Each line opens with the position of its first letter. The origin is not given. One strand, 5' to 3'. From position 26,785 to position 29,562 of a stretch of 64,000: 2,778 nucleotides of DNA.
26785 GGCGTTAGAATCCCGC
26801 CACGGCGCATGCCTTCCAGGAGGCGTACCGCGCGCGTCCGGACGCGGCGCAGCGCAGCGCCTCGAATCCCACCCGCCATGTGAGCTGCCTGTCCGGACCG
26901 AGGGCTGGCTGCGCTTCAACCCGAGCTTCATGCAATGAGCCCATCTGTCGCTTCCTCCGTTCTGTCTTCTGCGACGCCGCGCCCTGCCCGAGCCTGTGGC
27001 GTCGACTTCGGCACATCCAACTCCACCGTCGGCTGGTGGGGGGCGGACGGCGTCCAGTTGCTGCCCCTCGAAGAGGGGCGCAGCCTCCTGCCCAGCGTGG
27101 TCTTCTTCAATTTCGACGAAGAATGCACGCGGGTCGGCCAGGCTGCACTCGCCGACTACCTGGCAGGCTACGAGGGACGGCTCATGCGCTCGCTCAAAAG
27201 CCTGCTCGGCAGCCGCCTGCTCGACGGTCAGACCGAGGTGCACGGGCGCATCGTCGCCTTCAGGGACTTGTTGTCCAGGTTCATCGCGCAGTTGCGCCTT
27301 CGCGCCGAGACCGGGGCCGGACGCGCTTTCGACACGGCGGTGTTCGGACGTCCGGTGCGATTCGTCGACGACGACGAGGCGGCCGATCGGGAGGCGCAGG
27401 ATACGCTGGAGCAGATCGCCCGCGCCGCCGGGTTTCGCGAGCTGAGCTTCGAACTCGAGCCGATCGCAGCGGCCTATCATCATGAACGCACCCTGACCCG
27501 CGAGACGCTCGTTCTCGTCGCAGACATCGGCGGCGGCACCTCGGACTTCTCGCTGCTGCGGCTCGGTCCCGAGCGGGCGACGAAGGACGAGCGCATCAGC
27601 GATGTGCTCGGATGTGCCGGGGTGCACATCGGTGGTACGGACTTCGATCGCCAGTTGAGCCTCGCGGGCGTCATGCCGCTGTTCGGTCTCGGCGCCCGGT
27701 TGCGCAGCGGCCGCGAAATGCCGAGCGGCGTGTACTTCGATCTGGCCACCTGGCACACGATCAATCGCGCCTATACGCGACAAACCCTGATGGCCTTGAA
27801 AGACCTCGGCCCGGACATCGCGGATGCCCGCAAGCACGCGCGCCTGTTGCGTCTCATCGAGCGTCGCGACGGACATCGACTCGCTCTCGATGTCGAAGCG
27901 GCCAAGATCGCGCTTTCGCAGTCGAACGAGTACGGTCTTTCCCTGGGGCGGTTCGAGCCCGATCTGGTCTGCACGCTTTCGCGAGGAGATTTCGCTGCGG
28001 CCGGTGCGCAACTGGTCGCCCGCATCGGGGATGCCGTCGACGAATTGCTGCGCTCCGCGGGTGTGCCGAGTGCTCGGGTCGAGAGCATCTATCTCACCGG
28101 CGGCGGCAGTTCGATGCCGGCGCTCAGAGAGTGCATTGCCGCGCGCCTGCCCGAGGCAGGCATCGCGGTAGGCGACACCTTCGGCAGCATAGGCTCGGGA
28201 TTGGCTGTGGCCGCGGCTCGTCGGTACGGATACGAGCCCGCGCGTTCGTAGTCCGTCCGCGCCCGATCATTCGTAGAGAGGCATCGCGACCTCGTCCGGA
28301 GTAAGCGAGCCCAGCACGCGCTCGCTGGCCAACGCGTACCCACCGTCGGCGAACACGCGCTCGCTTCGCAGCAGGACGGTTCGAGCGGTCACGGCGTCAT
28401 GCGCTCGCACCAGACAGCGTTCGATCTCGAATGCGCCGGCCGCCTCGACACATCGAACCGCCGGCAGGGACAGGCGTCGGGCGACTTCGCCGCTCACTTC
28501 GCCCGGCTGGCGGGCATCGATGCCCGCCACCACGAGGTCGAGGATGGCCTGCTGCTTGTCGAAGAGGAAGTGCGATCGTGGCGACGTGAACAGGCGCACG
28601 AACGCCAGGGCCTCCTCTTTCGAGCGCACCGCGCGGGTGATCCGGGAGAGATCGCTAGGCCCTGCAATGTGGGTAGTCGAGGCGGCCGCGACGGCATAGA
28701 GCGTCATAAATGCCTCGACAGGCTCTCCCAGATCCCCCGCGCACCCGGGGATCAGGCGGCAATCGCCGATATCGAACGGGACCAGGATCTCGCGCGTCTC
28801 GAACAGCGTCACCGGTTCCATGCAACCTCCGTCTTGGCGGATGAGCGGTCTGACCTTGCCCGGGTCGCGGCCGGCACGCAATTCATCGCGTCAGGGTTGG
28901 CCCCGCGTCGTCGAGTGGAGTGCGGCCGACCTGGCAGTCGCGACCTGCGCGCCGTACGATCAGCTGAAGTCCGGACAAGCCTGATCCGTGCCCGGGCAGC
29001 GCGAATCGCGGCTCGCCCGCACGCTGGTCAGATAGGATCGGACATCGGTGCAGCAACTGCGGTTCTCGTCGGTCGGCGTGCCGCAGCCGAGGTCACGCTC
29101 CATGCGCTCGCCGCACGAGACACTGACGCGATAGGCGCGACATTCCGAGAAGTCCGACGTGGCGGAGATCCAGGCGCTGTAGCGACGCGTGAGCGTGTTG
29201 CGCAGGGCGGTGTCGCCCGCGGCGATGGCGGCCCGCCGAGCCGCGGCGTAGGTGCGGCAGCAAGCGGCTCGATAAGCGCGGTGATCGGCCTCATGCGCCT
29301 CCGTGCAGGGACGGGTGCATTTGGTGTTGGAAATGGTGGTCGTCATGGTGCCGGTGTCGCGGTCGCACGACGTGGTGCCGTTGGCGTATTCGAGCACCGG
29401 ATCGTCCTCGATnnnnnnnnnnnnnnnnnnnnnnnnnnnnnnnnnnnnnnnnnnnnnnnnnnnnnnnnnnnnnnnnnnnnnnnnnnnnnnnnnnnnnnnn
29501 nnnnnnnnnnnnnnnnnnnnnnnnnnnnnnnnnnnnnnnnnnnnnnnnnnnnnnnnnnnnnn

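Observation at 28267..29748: Sixteen-cysteine HExxH protein with a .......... motif plus a small partner: possible secreted effector with a cognate protein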

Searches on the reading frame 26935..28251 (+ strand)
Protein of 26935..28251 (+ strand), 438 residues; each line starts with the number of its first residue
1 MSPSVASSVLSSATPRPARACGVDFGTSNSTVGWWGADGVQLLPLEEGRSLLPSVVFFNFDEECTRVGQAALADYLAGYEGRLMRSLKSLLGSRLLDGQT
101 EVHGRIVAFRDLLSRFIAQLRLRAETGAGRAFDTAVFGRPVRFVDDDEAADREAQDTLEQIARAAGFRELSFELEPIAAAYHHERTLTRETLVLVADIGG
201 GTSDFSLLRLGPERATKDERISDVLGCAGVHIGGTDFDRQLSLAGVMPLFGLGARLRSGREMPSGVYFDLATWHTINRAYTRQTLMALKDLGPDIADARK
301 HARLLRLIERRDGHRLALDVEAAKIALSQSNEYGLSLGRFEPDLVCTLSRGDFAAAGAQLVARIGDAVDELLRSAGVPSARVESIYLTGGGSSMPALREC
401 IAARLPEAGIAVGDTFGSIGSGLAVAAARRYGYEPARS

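Call 3: search_protein_families(library=pfam, proteins=[window:26935-28251:+], max_evalue=1)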
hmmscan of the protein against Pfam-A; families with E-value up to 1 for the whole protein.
window:26935-28251:+ (438 aa): 3 families
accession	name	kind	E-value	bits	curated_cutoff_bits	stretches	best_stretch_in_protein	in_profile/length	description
PF00012.26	HSP70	-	6.5e-23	81.2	20.6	2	21-241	2-230/599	Hsp70 protein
PF06723.19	MreB_Mbl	-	6.1e-05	22.4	27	1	155-211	109-165/327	MreB/Mbl protein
PF11104.14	PilM_2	-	0.25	10.6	27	1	360-405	255-298/340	Type IV pilus assembly protein PilM;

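Call 40: find_related_loci(query=window:26935-28251:+, collection=genome_contigs, flank=8000)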
Query window:26935-28251:+ (438 aa) in genome_contigs; peptide patterns used: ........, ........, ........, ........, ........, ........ (x = any residue, [..] = any of these).
599 stretches matched a pattern (row limit reached: there are more); 525 encode a relative of the query (tblastn E <= 1e-3); the best 80 are kept; 80 distinct loci.
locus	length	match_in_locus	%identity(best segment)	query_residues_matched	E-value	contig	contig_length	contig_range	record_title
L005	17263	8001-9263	60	16-432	2e-152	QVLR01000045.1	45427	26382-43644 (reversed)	Azoarcus sp. Aa7 AZOA_contig000045, whole genome shotgun sequence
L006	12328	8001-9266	59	11-432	8e-151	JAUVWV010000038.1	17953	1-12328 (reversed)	MAG: Thauera sp. isolate CSMAG_1199 CSMAG_1199_k127_5227515_length_17953_cov_19.8095, whole genome shotgun sequence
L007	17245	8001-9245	63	18-432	2e-149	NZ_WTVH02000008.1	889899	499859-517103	Aromatoleum buckelii strain U120 3, whole genome shotgun sequence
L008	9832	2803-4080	56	8-432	3e-147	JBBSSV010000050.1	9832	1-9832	MAG: Burkholderiales bacterium isolate SVL1_sbin.77 SVL1_sbin.77_K_1529922_L_9832_cov_174.7912, whole genome shotgun seq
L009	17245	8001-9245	61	18-432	5e-145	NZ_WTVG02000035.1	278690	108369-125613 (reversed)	Aromatoleum anaerobium strain LuFRes1 6, whole genome shotgun sequence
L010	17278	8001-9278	58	7-432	4e-145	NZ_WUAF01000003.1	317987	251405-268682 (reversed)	Cognatazoarcus halotolerans strain HKLI-1 NODE_3_length_317987_cov_108.835638, whole genome shotgun sequence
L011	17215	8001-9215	55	19-423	3e-130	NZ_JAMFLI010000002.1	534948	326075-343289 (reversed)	Craterilacuibacter sp. RT1T RT1T_contig_2, whole genome shotgun sequence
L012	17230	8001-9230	47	20-427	5e-111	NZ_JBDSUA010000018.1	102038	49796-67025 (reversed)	MAG: Devosia sp. isolate cluster1_bin.570 k127_9400341, whole genome shotgun sequence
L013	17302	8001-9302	46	11-435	2e-110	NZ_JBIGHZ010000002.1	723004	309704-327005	Roseateles rivi strain BYS180W NODE_2_length_723004_cov_69.974228, whole genome shotgun sequence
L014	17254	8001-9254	44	16-432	3e-109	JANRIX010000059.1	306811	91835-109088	MAG: Burkholderiales bacterium isolate bins.516 k141_765175, whole genome shotgun sequence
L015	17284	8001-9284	45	8-432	3e-109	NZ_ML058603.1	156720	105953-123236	Burkholderia sp. Nafp2/4-1b contig_7, whole genome shotgun sequence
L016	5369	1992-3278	44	15-435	7e-109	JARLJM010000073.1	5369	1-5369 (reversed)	MAG: Parasulfuritortus sp. isolate MAG_CA184 MetaCoAG_Bin_184_sub_Anoxic_k141_441259, whole genome shotgun sequence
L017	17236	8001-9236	47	23-432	2e-108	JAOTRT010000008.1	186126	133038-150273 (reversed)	MAG: Candidatus Nitricoxidireducens bremensis isolate MAG5 5109_A_contig_48, whole genome shotgun sequence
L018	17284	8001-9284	45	8-432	6e-108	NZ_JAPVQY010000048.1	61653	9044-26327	Burkholderia sp. IMCC1007 Scaffold48, whole genome shotgun sequence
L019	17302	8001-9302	44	5-432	2e-107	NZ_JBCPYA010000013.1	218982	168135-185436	Burkholderia theae strain GS2Y NODE_13_length_218982_cov_78.437537, whole genome shotgun sequence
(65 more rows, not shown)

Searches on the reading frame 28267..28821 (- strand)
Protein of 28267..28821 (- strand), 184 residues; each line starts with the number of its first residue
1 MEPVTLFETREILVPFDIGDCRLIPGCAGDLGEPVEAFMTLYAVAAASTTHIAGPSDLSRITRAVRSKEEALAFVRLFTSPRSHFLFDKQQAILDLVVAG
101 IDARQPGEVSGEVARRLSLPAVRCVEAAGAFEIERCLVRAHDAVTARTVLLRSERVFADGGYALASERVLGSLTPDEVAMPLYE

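Call 3: search_protein_families(library=pfam, proteins=[window:28267-28821:-], max_evalue=1)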
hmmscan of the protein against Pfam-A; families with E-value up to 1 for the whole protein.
window:28267-28821:- (184 aa): 0 families

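Call 6: search_protein_families(library=ncbifam, proteins=[window:28267-28821:-], max_evalue=1)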
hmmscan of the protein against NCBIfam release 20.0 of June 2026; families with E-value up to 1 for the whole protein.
window:28267-28821:- (184 aa): 0 families

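Call 16: find_homologous_proteins(query=window:28267-28821:-, max_evalue=0.01)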
Query window:28267-28821:- (184 aa): 8 proteins with E <= 0.01 among 901 candidates.
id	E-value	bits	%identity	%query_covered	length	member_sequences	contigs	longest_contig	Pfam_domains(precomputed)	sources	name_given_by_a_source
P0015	8.2e-102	356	91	100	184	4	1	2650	-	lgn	-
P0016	6.9e-94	330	86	100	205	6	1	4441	-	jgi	jgi:hypothetical protein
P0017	5.0e-86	305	79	100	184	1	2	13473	-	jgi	jgi:hypothetical protein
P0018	2.6e-77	277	74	100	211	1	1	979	-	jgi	jgi:hypothetical protein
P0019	1.7e-60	222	61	100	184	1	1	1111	-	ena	-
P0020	2.2e-59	218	60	100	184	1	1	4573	-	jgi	jgi:hypothetical protein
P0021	9.1e-56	206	55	100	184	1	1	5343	-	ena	-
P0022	4.8e-53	198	55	100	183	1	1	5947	-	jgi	jgi:hypothetical protein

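Call 30: predict_structure(alignment_id=A2)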
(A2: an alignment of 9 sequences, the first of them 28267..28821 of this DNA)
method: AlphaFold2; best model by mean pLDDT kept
length: 184 residues; sequences in the alignment: 9
mean_pLDDT: 74.5   pTM: 0.71
mean pLDDT of the five models: 74.5, 65.2, 62.7, 55.2, 36.8
residues with pLDDT >= 90: 27; 70-90: 102; 50-70: 34; < 50: 21
segments of 3 or more residues with pLDDT < 50: 1-9, 31-37, 82-85
pLDDT, mean of each block of 10 residues (from residue 1): 37 71 64 49 79 79 84 76 49 76 74 89 84 88 80 89 91 86 58
secondary structure, 60 per line:
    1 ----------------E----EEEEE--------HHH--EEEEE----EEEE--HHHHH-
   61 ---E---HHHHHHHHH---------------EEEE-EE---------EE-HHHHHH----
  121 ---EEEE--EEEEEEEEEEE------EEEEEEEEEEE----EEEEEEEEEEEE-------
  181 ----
elements in order: E22-26 E40-44 E49-52 H55-59 H68-76 E92-95 H111-116 E124-127 E130-140 E147-157 E162-173

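Call 69: search_protein_families(library=phrogs, proteins=[window:28267-28821:-], max_evalue=0.01)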
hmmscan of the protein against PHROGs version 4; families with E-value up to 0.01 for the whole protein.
window:28267-28821:- (184 aa): 0 families

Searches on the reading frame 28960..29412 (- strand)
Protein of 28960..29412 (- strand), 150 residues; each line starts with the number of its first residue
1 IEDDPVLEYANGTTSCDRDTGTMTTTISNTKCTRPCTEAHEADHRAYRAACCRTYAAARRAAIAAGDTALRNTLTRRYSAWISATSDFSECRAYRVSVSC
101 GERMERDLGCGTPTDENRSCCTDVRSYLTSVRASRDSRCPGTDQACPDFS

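Call 39: find_related_loci(query=A4, collection=genome_contigs, flank=10000)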
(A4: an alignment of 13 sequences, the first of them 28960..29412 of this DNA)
Query A4 (150 aa) in genome_contigs; peptide patterns used: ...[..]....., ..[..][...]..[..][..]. (x = any residue, [..] = any of these).
13 stretches matched a pattern, but none encodes a relative of the query by tblastn (E <= 1e-3).

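Call 41: search_protein_representatives(alignment_id=A4)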
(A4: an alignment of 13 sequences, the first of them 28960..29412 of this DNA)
Query: 13 sequences, 151 profile positions. Proteins with E-value up to 0.001 (for the whole library): 330; up to 1e-10: 135; up to 1e-30: 6. The best 150 are listed.
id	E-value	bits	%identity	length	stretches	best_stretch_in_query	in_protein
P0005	5.8e-75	266.9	-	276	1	2-151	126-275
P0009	8.0e-71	253.4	-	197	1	2-150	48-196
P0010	8.0e-67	240.4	-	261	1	2-151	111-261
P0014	1.5e-66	239.6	-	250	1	2-149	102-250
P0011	1.7e-65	236.1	-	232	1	3-151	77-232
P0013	4.1e-64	231.7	-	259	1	2-149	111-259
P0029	2.3e-24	102.6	-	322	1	12-149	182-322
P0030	9.7e-23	97.3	-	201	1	5-149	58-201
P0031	1.5e-22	96.8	-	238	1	9-148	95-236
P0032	3.1e-22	95.7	-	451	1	4-151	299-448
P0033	3.6e-22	95.5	-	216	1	25-141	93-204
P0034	9.7e-22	94.1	-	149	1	10-149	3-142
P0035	1.0e-21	94.0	-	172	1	6-144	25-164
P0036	1.4e-21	93.6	-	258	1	7-151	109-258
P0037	1.1e-20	90.7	-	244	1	3-151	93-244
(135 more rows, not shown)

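Call 57: search_solved_structures(query=A4, max_evalue=10, show_alignments=2)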
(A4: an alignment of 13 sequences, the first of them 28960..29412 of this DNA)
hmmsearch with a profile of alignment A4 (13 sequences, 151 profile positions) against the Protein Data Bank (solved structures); distinct sequences matched with E-value up to 10: 0.

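Call 77: find_related_loci(query=A4, collection=viral_contigs, flank=10000)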
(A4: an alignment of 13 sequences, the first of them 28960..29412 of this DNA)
Query A4 (150 aa) in viral_contigs; peptide patterns used: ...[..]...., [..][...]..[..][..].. (x = any residue, [..] = any of these).
13 stretches matched a pattern, but none encodes a relative of the query by tblastn (E <= 1e-3).

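Call 78: find_related_loci(query=A4, collection=metagenome_contigs, flank=10000)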
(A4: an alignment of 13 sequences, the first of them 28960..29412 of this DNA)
Query A4 (150 aa) in metagenome_contigs; peptide patterns used: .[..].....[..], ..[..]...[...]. (x = any residue, [..] = any of these).
304 stretches matched a pattern; 3 encode a relative of the query (tblastn E <= 1e-3); 3 distinct loci.
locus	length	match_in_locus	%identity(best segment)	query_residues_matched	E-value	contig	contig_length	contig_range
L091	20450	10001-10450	93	1-150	2e-85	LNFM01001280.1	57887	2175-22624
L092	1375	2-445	86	3-150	2e-82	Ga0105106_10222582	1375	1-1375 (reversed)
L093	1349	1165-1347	77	2-62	1e-28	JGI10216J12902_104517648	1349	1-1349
